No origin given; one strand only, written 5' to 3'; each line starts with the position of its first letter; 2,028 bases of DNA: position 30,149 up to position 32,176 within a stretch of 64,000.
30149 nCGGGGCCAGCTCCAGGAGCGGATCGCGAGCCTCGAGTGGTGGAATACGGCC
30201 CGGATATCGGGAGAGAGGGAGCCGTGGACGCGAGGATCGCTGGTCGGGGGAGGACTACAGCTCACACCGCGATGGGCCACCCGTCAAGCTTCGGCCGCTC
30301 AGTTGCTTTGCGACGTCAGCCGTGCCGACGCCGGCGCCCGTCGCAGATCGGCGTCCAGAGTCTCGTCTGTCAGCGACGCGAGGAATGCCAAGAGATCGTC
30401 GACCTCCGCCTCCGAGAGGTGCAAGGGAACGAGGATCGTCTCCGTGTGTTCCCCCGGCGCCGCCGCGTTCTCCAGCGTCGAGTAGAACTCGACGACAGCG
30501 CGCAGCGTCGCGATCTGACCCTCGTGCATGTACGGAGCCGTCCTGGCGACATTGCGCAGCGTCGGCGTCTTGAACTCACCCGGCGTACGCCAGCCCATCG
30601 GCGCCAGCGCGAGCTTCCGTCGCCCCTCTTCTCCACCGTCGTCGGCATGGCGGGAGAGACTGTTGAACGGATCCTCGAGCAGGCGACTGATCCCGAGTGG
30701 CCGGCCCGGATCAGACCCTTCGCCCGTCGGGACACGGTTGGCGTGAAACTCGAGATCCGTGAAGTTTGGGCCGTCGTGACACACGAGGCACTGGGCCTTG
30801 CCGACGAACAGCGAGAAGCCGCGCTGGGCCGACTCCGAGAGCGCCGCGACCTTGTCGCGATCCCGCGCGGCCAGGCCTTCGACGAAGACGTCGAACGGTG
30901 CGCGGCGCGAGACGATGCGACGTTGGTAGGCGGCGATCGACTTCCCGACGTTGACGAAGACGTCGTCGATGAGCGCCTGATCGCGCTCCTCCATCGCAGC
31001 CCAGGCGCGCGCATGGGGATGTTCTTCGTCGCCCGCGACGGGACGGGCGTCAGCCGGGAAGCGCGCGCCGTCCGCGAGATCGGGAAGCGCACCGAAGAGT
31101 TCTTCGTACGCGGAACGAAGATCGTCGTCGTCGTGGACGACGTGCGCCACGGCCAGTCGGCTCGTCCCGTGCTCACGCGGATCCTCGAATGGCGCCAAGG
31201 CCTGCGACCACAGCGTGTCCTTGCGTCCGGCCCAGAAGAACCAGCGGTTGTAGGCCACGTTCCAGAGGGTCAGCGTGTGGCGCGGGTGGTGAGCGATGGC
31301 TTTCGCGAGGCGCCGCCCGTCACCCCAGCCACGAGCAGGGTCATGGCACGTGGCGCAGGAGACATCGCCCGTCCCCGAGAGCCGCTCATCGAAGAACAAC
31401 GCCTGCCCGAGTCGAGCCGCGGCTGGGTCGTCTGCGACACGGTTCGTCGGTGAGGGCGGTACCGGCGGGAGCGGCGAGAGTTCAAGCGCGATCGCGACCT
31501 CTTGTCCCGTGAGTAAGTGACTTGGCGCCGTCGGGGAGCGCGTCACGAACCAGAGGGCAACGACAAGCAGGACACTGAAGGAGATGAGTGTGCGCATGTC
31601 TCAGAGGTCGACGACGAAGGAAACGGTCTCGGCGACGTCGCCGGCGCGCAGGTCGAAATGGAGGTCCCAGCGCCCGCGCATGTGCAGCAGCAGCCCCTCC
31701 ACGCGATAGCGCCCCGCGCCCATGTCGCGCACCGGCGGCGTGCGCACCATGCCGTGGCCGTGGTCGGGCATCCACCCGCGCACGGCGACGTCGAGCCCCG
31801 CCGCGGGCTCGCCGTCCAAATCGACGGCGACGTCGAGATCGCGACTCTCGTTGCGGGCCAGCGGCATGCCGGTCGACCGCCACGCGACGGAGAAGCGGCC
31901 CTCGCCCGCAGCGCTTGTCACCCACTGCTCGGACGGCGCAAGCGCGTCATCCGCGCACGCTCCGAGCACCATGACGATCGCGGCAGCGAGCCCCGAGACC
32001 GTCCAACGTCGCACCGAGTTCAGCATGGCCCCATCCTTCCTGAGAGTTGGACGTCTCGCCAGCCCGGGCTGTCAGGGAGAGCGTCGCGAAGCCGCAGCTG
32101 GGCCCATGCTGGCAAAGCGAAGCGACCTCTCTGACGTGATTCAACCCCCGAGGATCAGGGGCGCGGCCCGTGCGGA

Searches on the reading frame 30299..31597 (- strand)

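Call 61: search_protein_families(library=pfam, proteins=[window:30299-31597:-])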
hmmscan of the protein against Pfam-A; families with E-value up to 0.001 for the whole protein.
window:30299-31597:- (432 aa): 2 families
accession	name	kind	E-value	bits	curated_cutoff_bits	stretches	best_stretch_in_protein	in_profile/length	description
PF03150.19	CCP_MauG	-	1.7e-38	133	25.6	1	59-241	2-146/149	Di-haem cytochrome c peroxidase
PF00034.26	Cytochrom_C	-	1.3e-05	26.9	21.3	0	268-409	10-89/90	Cytochrome c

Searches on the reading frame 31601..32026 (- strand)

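Call 61: search_protein_families(library=pfam, proteins=[window:31601-32026:-])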
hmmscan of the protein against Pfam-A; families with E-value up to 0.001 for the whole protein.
window:31601-32026:- (141 aa): 1 family
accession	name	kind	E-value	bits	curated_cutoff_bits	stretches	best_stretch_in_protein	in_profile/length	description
PF13115.11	YtkA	-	1.5e-08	35.6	25.9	1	60-123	20-83/85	YtkA-like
